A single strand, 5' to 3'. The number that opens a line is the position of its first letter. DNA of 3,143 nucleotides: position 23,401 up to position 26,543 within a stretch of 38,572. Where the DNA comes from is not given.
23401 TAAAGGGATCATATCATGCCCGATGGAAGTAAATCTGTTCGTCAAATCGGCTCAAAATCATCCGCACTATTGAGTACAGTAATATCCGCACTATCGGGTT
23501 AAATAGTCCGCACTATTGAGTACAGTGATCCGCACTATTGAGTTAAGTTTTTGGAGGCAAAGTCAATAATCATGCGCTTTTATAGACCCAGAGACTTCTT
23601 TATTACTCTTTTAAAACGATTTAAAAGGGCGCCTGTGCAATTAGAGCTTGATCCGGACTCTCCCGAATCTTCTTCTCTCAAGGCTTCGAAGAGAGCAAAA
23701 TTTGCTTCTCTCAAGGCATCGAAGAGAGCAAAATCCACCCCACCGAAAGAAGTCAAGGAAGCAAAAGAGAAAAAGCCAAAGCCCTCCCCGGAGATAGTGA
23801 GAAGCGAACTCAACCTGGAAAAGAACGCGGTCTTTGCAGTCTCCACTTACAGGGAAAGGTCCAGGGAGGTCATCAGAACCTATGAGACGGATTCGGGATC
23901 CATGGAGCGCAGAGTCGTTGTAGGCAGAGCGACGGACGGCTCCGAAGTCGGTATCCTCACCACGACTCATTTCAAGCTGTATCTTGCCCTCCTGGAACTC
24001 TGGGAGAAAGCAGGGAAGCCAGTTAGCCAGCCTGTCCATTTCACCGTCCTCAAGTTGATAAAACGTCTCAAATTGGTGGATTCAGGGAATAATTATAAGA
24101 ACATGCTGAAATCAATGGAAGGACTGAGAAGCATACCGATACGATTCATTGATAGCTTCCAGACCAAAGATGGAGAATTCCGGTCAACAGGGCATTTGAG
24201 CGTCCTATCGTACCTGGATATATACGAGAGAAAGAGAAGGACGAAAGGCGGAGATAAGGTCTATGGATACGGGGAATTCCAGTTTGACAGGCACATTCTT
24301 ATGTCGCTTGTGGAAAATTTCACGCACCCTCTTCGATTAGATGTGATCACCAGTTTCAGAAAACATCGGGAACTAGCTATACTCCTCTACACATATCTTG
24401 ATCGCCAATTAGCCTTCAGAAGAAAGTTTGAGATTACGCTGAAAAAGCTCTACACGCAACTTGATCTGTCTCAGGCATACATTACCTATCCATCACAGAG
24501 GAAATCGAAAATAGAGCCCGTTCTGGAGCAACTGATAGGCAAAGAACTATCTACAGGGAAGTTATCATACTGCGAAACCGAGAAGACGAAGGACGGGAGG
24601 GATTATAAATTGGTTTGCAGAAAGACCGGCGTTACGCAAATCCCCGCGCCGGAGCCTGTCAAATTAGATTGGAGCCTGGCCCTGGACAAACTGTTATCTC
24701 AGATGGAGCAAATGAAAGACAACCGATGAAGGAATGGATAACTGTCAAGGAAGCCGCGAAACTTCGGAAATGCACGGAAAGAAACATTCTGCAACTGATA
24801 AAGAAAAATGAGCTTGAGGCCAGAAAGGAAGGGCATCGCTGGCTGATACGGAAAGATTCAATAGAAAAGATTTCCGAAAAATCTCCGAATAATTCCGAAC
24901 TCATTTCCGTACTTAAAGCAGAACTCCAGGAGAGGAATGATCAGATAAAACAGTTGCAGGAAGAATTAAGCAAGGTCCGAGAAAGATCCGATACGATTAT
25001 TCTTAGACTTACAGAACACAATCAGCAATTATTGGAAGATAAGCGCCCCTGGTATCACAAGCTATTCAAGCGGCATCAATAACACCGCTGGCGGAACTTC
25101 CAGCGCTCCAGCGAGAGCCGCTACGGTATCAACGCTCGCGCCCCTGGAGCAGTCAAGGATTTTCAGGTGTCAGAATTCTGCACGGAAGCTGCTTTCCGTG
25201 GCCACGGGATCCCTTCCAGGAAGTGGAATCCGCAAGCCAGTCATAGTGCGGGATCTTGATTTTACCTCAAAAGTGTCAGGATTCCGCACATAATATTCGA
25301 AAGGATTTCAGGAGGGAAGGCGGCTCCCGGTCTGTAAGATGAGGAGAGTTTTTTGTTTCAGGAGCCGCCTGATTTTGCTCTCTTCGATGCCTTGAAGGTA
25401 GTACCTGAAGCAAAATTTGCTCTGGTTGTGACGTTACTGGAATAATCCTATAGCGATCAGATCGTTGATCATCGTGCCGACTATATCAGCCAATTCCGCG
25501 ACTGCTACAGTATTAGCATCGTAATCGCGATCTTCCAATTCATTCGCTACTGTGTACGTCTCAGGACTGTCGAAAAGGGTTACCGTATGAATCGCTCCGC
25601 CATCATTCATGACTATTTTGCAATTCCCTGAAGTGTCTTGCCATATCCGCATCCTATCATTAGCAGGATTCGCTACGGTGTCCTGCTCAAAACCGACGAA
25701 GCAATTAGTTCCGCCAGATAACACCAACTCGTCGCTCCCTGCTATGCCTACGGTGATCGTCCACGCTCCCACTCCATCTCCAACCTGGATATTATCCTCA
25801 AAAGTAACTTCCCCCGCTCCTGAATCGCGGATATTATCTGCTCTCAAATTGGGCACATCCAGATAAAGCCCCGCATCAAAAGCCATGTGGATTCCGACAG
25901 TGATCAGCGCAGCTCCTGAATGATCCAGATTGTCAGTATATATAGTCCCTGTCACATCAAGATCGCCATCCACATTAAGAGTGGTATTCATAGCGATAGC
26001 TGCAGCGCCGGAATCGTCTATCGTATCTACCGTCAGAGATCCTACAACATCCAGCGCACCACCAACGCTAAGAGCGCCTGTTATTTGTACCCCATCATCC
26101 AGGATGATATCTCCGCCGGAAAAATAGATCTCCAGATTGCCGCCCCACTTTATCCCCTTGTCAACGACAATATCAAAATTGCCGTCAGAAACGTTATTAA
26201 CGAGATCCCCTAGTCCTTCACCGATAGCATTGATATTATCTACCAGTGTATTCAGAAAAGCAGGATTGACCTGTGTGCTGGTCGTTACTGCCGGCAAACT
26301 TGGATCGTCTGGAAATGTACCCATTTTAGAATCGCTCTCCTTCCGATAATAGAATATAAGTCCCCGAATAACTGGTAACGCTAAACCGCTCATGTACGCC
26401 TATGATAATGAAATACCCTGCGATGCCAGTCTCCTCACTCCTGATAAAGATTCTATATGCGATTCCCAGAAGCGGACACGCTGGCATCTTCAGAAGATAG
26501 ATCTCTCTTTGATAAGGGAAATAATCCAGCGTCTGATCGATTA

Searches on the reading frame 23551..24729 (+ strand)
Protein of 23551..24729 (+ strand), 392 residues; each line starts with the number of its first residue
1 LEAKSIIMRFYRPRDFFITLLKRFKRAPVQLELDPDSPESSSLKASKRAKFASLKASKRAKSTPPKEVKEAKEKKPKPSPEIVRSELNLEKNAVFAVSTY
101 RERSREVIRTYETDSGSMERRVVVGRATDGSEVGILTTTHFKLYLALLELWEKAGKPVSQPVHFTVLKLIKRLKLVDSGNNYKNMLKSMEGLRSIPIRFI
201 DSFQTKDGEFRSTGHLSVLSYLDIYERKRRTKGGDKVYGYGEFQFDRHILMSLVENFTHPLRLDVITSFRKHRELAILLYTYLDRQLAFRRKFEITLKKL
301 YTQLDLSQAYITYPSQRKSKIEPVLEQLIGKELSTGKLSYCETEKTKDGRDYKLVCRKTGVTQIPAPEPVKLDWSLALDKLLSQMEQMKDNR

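Call 16: search_protein_families(library=phrogs, proteins=[window:23551-24729:+], max_evalue=0.01)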
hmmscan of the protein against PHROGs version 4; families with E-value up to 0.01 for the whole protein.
window:23551-24729:+ (392 aa): 0 families

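Call 41: search_protein_families(library=pfam, proteins=[window:23551-24729:+], max_evalue=0.01)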
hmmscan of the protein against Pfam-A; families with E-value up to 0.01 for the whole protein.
window:23551-24729:+ (392 aa): 0 families

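Call 50: find_homologous_proteins(query=window:23551-24729:+, max_evalue=10)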
Query window:23551-24729:+ (392 aa): 169 proteins with E <= 10 among 5335 candidates; the best 120 are listed.
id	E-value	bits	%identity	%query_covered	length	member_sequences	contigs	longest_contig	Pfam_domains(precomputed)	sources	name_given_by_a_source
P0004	4.6e-249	844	100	98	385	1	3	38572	-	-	-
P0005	2.4e-193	661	80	98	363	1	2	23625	-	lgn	-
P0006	4.1e-154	531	66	96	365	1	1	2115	-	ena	-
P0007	1.3e-152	527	64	97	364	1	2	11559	-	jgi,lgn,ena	-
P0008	1.3e-152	526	65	97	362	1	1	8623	-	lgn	-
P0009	9.6e-149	514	65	96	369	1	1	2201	-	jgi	-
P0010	5.0e-147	508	64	96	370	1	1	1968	-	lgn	-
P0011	7.4e-139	481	62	97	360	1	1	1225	-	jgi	-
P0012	8.8e-120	418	59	81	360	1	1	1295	-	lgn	-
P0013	5.7e-115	403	66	74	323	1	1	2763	-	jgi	-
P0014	1.4e-106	375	62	70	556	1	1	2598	-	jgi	jgi:hypothetical protein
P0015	4.1e-106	374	55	80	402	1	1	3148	-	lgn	-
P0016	1.4e-105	372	57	78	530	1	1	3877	-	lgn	-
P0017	2.2e-103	365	59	76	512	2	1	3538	-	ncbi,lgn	-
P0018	3.1e-102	361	60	72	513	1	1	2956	-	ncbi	-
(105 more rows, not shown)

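Call 53: find_encoding_contigs(protein=P0005, flank=10000, max_places=10)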
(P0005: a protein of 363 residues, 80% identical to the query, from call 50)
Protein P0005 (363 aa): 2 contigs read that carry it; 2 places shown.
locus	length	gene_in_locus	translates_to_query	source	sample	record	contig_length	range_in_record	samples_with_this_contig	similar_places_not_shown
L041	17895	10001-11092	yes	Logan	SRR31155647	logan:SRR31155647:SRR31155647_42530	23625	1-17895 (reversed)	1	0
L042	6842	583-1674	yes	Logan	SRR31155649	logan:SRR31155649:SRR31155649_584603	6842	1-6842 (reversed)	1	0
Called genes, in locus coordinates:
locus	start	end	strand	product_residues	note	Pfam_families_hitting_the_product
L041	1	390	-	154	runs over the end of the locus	PF03592:Terminase_2 (weak)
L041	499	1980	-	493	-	PF01555:N6_N4_Mtase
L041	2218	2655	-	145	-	-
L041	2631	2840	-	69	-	-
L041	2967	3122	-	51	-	-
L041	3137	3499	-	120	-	-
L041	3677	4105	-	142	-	-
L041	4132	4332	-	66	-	-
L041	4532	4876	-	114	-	PF04492:Phage_rep_O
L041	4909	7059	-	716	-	PF03837:RecT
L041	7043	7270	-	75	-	-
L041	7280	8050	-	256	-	PF01930:Cas_Cas4 (faint), PF12705:PDDEXK_1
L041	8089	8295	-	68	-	-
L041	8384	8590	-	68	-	PF13443:HTH_26 (weak), PF01381:HTH_3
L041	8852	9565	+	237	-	PF13560:HTH_31, PF01381:HTH_3, PF00717:Peptidase_S24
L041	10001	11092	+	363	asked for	-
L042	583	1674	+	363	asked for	-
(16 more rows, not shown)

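Call 74: search_protein_families(library=pfam, proteins=[P0004], max_evalue=0.01)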
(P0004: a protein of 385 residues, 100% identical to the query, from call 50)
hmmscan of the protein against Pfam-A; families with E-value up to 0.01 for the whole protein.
P0004 (385 aa): 0 families

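Call 76: search_protein_families(library=phrogs, proteins=[P0004], max_evalue=0.01)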
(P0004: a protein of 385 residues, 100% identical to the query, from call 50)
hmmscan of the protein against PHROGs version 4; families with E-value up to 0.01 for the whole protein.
P0004 (385 aa): 0 families

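Call 77: find_encoding_contigs(protein=P0007, flank=10000, max_places=4)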
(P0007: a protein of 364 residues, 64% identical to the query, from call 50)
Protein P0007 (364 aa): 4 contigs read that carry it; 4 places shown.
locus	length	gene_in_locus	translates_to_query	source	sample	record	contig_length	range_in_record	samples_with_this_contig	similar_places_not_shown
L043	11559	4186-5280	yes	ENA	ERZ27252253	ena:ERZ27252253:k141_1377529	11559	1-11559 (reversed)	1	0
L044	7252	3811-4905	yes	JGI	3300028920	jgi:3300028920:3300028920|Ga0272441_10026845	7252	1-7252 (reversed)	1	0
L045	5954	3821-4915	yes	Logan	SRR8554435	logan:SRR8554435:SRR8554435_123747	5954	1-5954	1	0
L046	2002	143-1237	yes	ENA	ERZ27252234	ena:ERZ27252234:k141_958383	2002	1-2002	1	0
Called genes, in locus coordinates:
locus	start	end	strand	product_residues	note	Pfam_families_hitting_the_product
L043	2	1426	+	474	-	?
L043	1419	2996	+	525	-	PF01637:ATPase_2 (weak), PF13191:AAA_16, PF20703:nSTAND1 (weak), PF20702:nSTAND2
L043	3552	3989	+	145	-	PF12728:HTH_17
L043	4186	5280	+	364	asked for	-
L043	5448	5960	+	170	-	-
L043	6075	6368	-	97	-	-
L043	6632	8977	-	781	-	PF22548:AEP-TOTE, PF08706:D5_N, PF19263:DUF5906, PF03288:Pox_D5 (weak)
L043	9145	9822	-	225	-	-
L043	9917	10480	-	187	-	-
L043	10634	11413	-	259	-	PF11706:zf-CGNR (weak)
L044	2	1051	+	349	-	?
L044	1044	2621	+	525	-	PF01637:ATPase_2 (weak), PF13191:AAA_16, PF20703:nSTAND1 (weak), PF20702:nSTAND2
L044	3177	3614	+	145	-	PF12728:HTH_17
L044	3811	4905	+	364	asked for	-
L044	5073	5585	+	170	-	-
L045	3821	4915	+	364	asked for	-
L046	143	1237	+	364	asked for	-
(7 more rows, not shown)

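Call 78: find_encoding_contigs(protein=P0008, flank=10000, max_places=4)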
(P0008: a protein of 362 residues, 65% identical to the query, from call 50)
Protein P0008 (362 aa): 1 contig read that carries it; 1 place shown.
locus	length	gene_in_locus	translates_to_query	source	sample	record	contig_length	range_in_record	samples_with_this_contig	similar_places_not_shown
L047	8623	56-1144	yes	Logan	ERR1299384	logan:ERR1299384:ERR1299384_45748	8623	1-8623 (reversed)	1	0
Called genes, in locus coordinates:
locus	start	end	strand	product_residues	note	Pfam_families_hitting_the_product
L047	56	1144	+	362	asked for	-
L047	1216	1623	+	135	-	PF12728:HTH_17 (weak)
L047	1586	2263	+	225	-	PF08241:Methyltransf_11, PF13649:Methyltransf_25 (weak), PF13847:Methyltransf_31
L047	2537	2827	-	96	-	-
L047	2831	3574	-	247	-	PF13385:Laminin_G_3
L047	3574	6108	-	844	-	PF12708:Pect-lyase_RHGA_epim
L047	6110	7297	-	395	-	PF00082:Peptidase_S8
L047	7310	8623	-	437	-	?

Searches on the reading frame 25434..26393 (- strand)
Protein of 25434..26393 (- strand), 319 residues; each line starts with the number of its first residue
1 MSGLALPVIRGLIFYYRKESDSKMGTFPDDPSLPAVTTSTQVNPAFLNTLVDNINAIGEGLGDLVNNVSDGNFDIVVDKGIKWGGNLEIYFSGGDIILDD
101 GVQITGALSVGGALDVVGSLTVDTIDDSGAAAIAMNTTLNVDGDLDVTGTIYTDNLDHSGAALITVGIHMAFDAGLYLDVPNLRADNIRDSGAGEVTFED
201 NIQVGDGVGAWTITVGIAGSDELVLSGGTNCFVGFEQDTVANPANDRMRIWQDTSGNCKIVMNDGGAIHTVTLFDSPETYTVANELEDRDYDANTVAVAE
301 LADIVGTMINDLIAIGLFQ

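Call 43: find_encoding_contigs(protein=window:25434-26393:-, flank=10000, max_places=10)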
Protein window:25434-26393:- (319 aa): no gene with exactly this product is on record in the collection.
